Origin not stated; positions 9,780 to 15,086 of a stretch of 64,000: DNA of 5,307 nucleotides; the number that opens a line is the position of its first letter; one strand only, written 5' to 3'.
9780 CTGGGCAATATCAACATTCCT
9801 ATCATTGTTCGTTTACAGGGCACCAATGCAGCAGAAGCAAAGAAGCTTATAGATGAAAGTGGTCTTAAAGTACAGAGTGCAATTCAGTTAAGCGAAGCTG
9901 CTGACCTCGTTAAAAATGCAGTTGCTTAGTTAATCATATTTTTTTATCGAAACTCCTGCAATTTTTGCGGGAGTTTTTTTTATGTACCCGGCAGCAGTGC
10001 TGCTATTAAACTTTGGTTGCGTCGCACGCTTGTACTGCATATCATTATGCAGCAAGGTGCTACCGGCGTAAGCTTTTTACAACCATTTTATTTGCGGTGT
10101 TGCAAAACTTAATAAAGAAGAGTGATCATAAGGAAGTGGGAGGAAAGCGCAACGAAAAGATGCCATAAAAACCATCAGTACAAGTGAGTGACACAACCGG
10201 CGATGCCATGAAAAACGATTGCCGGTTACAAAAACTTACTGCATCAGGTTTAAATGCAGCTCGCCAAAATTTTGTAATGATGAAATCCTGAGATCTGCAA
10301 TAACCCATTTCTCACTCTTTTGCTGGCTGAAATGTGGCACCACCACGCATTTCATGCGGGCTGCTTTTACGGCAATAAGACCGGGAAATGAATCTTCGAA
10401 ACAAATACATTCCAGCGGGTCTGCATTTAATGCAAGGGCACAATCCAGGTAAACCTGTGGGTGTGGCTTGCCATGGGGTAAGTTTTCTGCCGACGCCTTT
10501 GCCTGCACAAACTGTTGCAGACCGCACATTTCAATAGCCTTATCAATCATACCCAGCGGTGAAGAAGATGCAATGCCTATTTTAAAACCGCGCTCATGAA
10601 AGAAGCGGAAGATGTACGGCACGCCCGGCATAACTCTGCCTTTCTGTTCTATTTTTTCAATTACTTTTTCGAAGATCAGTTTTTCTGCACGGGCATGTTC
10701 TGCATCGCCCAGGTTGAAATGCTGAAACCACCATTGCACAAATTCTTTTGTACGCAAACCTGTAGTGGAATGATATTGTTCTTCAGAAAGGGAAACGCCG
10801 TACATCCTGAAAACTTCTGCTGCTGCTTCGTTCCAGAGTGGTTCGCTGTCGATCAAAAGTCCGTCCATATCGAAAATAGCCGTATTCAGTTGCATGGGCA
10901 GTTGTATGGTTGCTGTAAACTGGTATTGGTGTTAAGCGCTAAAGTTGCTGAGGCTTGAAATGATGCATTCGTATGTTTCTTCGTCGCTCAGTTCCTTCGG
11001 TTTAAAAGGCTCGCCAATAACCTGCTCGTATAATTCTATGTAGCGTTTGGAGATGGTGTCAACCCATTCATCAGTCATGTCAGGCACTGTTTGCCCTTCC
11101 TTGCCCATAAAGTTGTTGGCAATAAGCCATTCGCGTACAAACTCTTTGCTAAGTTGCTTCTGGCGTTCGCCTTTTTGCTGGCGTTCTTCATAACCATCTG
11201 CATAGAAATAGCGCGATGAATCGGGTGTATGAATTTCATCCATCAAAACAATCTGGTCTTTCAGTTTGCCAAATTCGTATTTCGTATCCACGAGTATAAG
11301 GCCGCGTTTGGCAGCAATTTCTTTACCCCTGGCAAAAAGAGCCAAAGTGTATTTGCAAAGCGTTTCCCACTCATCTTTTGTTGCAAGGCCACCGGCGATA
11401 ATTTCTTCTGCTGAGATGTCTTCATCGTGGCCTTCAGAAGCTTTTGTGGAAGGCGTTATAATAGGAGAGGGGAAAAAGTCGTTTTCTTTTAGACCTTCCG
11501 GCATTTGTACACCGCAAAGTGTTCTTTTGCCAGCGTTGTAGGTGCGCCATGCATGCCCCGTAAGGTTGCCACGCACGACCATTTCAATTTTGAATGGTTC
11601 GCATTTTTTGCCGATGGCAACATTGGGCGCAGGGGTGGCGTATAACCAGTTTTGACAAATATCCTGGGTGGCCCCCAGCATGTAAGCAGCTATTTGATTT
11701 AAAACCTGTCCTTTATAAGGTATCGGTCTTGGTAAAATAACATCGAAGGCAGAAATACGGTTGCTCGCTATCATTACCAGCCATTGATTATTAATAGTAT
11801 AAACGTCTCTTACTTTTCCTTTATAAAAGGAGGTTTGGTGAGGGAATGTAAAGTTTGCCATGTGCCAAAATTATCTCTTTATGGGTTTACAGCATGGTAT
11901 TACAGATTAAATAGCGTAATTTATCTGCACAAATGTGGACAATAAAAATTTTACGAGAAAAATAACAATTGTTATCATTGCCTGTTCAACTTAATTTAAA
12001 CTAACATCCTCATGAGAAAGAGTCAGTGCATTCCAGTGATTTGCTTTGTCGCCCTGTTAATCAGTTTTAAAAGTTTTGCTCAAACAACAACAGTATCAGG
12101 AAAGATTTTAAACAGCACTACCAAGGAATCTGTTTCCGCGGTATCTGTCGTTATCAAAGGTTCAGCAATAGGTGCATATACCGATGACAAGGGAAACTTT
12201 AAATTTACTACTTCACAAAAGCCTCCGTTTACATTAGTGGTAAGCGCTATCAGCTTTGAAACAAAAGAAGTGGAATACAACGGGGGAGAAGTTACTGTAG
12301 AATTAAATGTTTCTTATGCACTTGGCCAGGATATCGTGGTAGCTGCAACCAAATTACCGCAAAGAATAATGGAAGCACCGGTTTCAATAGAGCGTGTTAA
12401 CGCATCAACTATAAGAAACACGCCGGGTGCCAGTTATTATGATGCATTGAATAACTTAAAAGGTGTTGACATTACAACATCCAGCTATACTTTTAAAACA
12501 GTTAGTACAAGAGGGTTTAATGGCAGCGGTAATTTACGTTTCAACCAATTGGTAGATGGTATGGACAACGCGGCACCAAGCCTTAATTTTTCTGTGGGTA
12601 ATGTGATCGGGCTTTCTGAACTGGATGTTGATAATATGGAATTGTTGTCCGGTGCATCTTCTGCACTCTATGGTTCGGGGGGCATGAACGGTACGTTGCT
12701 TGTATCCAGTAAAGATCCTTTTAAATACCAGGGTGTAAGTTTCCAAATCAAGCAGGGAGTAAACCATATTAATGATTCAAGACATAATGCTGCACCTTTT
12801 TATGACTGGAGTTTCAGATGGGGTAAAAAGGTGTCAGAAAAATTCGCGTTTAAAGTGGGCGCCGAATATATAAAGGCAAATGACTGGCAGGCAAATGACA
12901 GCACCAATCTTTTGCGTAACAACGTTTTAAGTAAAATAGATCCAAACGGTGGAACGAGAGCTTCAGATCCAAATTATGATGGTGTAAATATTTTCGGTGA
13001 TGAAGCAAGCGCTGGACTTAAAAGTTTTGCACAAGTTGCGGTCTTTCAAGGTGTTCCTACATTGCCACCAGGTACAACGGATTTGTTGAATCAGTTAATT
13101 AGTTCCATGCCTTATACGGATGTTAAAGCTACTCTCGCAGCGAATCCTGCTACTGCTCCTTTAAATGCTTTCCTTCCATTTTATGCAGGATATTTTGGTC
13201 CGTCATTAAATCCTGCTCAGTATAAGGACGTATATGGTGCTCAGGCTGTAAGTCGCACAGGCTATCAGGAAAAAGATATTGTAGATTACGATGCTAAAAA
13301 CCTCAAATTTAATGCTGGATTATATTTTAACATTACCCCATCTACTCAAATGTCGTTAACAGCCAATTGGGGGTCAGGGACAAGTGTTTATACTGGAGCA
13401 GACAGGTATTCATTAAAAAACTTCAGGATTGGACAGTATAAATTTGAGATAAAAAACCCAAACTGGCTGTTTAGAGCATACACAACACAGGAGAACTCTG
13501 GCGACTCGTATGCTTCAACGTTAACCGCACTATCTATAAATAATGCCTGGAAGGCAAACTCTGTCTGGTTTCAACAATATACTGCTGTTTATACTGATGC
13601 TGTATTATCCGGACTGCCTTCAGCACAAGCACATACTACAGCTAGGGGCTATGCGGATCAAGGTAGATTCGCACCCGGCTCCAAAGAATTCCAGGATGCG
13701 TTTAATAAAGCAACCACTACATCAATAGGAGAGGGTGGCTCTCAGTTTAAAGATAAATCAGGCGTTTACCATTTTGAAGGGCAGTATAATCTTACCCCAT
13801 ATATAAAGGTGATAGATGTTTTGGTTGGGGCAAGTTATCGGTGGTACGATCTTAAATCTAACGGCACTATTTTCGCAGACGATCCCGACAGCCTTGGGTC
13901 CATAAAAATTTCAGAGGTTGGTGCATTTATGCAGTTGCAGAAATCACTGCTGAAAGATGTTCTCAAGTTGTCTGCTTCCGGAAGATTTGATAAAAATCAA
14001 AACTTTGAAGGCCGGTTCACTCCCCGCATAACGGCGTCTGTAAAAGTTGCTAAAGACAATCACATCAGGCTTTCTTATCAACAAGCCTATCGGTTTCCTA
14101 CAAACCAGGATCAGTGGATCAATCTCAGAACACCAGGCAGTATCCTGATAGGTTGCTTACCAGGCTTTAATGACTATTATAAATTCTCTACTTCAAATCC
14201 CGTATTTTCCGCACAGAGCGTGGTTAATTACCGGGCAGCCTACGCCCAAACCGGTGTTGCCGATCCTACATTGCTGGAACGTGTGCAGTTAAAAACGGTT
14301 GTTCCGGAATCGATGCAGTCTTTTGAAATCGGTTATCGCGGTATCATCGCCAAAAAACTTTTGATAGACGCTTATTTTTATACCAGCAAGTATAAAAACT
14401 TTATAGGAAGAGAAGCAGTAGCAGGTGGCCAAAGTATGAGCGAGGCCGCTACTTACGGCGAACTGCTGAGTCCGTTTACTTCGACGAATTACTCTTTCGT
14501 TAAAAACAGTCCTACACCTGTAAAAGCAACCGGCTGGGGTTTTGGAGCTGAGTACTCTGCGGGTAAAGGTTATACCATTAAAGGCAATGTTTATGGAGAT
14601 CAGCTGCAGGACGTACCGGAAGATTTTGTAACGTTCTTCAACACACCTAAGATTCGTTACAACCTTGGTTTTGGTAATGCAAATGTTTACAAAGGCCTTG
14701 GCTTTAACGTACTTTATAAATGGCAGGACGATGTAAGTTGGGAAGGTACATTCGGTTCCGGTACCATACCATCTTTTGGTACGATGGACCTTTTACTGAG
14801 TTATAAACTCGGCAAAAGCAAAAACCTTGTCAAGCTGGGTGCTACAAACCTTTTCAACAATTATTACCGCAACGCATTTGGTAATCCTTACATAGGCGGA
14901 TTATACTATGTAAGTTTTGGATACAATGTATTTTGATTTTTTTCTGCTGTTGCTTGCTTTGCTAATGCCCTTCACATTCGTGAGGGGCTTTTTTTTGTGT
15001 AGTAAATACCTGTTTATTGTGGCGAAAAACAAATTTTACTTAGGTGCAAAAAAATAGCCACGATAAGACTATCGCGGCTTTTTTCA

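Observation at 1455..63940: Very dense family of 60-100 bp interspersed intergenic repeats with an asymmetric 19-nt core (at least 27 copies in 64 kb)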

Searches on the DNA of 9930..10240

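Call 13: search_rna_families(source=window, start=9930, end=10240, threshold=evalue, max_evalue=10)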
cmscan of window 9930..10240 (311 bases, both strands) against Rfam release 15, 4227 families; matches with E-value up to 10: 16.
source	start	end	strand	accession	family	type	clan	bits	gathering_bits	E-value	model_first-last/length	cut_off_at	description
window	9930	9989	+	RF00557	L10_leader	Cis-reg; leader;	-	25.2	44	0.027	71-138/138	5'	Ribosomal protein L10 leader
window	9946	9981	-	RF02628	Hrs1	Gene; sRNA;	-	19.5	56.4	0.15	1-74/74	no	Hfq-regulated sRNA 1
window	9930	9983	+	RF00515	PyrR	Cis-reg;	-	19.4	54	1.9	61-115/115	5'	PyrR binding site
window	9930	9979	+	RF01401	rseX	Gene; sRNA;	-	18.9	50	5.8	41-94/94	5'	rseX Hfq binding RNA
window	9930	9990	+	RF02732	JA04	Gene; sRNA;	-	18.4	81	3.2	16-81/81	5'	Aggregatibacter sRNA JA04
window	9930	9981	+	RF00022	GcvB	Gene;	-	18.3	42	0.054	143-204/204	5'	GcvB RNA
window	9930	9984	+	RF01772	rnk_pseudo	Cis-reg; leader;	-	17.5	55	1.2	54-108/108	5'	Pseudomonas rnk leader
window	9930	9979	-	RF04335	Plastid-rpl20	Cis-reg;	-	16.6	53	6.9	1-51/80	3'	Plastid-rpl20 3UTR RNA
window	9950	10092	+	RF01770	rimP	Cis-reg; leader;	-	16.1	47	3.6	34-102/102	no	Gammaprotebacteria rimP leader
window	9930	9980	+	RF00513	Trp_leader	Cis-reg; leader;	-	15.8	41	1.2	44-100/100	5'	Tryptophan operon leader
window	9930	9980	+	RF00512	Leu_leader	Cis-reg; leader;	-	15.3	50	1.1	101-148/148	5'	Leucine operon leader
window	9930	9982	+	RF02654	MicL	Gene; sRNA;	-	15.2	56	0.032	255-308/308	5'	MicL sRNA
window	9930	9981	+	RF02837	anti-hemB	Gene; sRNA;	-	13.4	49.5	1.2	30-81/81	5'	Burkholderia RNA 7 (anti-hemB)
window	9930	9982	+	RF02676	Esr41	Gene; sRNA;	-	13.4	102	4.6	10-74/74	5'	Enterohemorrhagic E. coli sRNA 41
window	10089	10183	+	RF01932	bxd_4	Gene; lncRNA;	-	12.2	40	7.6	1-106/106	no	Bithoraxoid conserved region 4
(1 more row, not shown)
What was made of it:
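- On Any Rfam RNA family: At E<=10 on the one doublet region tested, the hits fall on the sucC terminator; the two that overlap a repeat are chance-level (E>3) (call 13).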

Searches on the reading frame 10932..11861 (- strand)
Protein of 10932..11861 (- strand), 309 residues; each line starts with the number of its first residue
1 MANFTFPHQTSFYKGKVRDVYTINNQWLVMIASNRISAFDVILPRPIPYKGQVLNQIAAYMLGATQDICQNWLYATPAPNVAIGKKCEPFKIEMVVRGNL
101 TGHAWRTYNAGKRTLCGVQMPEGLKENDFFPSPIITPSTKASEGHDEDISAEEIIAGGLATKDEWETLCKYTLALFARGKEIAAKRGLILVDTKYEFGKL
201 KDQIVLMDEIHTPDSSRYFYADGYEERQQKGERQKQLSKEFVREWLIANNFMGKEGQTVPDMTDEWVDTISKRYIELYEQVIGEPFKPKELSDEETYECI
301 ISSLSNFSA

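Call 75: search_protein_families(library=pfam, proteins=[window:10932-11861:-], max_evalue=0.00001)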
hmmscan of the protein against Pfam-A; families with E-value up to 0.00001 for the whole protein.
window:10932-11861:- (309 aa): 1 family
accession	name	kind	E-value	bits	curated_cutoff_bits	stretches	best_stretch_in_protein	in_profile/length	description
PF01259.24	SAICAR_synt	-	5.1e-70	236.3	20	1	12-249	2-222/233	SAICAR synthetase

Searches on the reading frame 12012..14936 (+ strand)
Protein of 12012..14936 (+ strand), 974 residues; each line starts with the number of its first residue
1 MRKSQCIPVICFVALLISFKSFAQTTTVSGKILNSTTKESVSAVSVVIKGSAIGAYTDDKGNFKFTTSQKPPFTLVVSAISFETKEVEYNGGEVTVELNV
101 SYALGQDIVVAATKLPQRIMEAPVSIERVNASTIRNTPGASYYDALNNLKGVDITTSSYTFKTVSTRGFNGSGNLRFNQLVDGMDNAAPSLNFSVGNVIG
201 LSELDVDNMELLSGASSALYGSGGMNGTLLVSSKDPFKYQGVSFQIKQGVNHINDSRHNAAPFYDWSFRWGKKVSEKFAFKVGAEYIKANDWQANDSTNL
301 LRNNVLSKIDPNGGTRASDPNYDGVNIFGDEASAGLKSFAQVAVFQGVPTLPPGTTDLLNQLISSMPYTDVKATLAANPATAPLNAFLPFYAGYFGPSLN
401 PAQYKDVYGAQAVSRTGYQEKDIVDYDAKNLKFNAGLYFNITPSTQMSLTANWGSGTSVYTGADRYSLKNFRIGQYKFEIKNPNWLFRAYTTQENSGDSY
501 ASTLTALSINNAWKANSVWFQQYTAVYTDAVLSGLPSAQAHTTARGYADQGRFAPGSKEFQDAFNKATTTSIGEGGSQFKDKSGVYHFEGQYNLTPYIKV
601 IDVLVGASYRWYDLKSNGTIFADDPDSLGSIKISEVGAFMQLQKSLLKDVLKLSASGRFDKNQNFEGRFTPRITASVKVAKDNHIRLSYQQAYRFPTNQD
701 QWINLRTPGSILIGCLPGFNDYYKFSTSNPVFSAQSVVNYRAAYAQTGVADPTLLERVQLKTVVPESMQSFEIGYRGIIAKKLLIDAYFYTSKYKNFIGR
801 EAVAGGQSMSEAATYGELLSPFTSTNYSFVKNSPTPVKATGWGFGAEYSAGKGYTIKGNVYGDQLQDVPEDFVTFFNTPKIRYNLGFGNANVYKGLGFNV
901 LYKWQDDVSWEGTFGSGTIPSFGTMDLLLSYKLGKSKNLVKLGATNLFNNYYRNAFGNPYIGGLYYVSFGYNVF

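Call 75: search_protein_families(library=pfam, proteins=[window:12012-14936:+], max_evalue=0.00001)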
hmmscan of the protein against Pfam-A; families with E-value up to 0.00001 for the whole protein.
window:12012-14936:+ (974 aa): 4 families
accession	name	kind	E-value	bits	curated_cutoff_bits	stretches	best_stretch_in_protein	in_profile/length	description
PF00593.30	TonB_dep_Rec_b-barrel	-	3e-16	60.8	27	1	453-947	14-436/436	TonB dependent receptor-like, beta-barrel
PF13715.12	CarbopepD_reg_2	-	1.9e-15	57.1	32.2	1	28-98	1-72/88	CarboxypepD_reg-like domain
PF07715.20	Plug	-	3.8e-13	50.3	23.9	1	119-228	2-107/107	TonB-dependent Receptor Plug Domain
PF13620.12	CarboxypepD_reg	-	1.8e-07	31.8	32.3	1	27-90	1-70/82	Carboxypeptidase regulatory-like domain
